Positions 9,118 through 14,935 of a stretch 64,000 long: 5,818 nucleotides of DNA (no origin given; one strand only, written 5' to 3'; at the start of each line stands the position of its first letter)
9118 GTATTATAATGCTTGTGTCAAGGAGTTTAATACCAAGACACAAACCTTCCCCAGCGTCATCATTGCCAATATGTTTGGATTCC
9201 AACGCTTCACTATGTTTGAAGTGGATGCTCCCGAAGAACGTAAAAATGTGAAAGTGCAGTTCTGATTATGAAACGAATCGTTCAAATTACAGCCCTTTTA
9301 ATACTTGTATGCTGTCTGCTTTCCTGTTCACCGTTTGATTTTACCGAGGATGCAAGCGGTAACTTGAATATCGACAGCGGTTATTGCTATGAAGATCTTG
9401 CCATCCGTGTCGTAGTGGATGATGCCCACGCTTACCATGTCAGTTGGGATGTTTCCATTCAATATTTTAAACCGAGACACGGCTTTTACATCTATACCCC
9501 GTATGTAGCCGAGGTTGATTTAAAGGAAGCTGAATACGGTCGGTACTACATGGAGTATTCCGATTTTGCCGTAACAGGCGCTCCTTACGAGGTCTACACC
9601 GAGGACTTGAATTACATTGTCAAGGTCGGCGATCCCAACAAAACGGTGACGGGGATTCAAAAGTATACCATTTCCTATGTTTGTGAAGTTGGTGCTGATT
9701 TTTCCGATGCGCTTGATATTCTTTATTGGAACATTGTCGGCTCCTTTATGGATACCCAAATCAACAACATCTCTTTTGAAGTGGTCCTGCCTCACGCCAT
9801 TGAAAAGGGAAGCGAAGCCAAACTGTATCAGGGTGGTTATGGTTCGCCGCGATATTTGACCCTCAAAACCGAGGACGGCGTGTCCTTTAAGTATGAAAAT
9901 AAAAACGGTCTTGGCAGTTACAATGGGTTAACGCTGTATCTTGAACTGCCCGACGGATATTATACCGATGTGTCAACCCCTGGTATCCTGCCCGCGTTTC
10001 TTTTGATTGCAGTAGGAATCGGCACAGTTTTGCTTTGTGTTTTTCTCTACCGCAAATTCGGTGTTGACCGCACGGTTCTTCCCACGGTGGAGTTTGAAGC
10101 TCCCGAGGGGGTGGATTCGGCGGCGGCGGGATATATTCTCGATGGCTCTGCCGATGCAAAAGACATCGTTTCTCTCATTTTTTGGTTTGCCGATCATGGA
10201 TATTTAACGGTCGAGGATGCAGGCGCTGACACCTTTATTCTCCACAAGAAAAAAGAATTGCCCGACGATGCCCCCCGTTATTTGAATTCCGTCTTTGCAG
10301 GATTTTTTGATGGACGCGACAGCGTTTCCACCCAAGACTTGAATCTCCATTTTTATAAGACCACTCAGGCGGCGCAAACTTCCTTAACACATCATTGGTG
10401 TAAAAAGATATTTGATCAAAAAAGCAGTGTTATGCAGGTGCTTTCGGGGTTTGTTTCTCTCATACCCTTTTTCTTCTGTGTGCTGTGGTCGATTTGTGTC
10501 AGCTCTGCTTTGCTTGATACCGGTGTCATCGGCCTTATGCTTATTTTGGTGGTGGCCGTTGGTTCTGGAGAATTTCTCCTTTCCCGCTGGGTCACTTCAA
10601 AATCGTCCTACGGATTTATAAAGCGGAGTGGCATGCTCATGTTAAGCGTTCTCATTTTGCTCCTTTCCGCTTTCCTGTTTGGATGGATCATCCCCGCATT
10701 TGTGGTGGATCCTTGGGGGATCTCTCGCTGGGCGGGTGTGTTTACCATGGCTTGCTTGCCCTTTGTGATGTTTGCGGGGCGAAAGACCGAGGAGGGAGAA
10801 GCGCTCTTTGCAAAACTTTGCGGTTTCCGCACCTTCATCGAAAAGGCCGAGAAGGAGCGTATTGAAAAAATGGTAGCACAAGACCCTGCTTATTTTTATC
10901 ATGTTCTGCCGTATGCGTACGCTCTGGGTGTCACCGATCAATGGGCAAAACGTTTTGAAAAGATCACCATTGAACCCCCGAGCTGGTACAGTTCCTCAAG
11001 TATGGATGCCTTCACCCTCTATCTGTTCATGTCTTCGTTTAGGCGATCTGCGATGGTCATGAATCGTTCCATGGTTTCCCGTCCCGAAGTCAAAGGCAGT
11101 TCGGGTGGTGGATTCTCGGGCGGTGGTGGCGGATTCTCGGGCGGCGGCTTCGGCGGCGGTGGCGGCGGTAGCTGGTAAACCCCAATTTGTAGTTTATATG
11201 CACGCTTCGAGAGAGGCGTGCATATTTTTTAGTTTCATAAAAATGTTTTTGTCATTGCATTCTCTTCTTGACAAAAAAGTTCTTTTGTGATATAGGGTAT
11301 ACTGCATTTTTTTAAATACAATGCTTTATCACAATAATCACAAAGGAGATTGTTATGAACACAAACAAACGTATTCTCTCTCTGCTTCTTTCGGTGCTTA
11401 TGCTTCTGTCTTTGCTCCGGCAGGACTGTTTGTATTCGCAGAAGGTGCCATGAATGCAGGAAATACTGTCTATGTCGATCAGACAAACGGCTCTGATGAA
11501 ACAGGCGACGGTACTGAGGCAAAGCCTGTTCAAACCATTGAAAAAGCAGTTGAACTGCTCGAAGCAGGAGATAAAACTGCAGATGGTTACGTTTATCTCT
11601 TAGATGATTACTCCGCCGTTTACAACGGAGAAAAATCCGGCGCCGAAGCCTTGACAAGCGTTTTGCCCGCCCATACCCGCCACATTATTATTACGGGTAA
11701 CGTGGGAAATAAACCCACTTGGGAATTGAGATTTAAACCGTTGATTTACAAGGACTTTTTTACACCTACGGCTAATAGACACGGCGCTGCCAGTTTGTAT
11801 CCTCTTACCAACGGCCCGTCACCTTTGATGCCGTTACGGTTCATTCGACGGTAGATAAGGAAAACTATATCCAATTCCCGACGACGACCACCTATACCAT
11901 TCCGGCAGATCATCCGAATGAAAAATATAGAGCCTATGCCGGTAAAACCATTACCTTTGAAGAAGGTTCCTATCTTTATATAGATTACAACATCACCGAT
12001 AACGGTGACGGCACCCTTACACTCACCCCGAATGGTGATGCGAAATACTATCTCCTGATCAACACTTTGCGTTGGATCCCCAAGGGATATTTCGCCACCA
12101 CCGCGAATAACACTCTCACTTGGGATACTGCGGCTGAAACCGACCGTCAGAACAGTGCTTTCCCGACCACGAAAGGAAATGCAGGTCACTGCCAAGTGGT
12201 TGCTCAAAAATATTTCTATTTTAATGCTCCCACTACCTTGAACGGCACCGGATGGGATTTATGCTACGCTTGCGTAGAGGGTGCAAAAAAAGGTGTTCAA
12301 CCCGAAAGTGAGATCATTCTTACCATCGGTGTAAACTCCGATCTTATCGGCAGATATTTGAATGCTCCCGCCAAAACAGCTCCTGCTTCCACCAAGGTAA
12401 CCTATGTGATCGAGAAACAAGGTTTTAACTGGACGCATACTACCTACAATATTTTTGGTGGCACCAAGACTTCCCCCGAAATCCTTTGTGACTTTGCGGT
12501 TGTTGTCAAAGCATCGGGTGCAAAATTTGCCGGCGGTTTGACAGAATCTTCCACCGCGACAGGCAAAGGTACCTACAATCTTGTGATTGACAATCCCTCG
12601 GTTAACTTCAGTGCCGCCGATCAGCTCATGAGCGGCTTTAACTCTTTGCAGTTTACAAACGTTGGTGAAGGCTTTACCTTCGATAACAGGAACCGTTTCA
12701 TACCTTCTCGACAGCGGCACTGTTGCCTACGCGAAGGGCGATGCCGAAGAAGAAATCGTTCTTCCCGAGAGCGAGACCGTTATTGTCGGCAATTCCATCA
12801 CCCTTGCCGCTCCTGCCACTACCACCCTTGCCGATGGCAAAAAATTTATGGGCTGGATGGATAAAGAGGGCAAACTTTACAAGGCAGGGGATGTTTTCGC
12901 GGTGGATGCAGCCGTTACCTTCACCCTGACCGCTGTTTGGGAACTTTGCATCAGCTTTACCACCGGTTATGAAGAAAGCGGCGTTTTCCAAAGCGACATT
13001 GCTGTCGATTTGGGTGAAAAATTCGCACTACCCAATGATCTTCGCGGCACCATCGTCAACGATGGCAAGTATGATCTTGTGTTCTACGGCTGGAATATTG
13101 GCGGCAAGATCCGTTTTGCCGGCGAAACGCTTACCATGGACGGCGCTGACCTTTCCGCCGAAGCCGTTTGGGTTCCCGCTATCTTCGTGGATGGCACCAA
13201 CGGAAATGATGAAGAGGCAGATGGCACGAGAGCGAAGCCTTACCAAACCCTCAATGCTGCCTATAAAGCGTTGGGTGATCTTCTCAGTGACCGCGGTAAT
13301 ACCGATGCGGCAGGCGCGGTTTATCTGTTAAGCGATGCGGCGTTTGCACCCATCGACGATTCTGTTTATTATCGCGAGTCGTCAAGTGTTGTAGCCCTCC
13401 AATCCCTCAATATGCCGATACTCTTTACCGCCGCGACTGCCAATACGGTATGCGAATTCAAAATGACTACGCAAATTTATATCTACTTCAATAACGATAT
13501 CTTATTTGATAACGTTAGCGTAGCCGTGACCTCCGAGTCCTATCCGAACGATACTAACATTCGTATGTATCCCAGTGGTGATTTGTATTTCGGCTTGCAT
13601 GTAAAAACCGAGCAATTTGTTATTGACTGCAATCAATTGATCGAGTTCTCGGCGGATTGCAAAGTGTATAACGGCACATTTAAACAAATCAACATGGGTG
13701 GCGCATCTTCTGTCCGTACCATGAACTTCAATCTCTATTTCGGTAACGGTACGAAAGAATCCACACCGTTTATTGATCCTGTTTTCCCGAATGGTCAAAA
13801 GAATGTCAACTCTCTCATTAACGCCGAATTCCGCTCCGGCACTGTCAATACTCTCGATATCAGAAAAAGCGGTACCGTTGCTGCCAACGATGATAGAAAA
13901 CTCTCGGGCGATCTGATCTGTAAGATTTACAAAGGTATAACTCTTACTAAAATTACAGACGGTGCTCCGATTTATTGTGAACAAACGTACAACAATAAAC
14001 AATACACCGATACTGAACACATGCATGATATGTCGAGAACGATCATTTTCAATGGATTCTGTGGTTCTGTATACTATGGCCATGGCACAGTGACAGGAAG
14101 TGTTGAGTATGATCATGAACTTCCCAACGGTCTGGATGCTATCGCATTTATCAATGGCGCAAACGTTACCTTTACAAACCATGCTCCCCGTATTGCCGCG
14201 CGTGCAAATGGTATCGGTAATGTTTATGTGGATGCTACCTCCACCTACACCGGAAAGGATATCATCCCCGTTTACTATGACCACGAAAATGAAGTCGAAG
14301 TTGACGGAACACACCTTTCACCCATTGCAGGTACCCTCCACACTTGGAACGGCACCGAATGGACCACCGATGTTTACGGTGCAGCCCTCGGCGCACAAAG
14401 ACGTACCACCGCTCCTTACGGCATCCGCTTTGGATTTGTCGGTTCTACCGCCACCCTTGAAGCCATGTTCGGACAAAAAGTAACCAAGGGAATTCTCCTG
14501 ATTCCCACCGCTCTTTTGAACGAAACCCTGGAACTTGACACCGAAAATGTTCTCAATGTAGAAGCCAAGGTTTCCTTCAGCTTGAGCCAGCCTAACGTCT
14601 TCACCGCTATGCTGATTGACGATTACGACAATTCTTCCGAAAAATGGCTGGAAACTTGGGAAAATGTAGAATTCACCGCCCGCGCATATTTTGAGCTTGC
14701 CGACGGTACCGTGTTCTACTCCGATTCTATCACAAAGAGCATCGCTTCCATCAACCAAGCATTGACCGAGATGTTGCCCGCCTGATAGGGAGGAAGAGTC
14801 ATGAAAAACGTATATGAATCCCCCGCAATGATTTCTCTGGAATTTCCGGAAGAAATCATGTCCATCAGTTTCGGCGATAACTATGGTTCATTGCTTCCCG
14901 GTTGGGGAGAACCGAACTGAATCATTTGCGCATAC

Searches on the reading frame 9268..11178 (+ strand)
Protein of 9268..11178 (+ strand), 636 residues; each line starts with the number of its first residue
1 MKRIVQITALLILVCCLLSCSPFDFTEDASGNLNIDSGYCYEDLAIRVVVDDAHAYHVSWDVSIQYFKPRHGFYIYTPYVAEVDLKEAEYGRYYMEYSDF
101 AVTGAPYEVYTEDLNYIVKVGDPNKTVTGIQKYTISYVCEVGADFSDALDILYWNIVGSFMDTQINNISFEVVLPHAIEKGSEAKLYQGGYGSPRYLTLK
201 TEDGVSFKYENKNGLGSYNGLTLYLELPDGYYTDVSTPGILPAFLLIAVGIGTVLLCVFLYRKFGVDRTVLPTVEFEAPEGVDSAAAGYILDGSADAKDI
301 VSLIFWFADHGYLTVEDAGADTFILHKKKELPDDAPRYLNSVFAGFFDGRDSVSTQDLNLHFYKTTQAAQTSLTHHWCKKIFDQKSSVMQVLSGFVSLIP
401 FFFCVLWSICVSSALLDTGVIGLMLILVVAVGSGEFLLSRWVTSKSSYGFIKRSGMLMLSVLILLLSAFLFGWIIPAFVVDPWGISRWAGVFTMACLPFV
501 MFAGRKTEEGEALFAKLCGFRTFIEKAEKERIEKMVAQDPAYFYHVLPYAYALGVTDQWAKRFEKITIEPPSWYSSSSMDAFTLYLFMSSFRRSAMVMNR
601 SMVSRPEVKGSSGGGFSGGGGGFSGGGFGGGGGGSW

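Call 23: search_protein_families(library=pfam, proteins=[window:9268-11178:+], max_evalue=0.001)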
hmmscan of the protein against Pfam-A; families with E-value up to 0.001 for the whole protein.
window:9268-11178:+ (636 aa): 2 families
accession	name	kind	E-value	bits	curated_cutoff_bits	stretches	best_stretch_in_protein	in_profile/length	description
PF20990.2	DUF2207_C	-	8.3e-29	101.4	33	2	457-563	139-247/247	Predicted membrane protein (DUF2207) C-terminal domain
PF09972.14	DUF2207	-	1.1e-10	42.5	24.4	1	56-187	17-136/172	Predicted membrane protein (DUF2207) N-terminal domain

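Call 97: search_protein_families(library=ncbifam, proteins=[window:9268-11178:+], max_evalue=0.001)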
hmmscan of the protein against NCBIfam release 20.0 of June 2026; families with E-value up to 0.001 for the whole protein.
window:9268-11178:+ (636 aa): 0 families

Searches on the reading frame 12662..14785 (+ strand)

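Call 6: search_protein_families(library=ncbifam, proteins=[window:12662-14785:+], max_evalue=10)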
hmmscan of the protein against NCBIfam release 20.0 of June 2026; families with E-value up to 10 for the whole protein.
window:12662-14785:+ (707 aa): 0 families

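Call 7: search_protein_families(library=pfam, proteins=[window:12662-14785:+], max_evalue=1)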
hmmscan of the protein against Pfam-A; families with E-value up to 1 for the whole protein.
window:12662-14785:+ (707 aa): 2 families
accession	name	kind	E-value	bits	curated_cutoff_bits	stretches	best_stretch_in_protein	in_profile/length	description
PF12931.13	TPR_Sec16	-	0.11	12.7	22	1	198-231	117-150/298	Sec16 Sec23-binding domain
PF23843.2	DUF7210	-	0.26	11.3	27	1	70-84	13-27/38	Domain of unknown function (DUF7210)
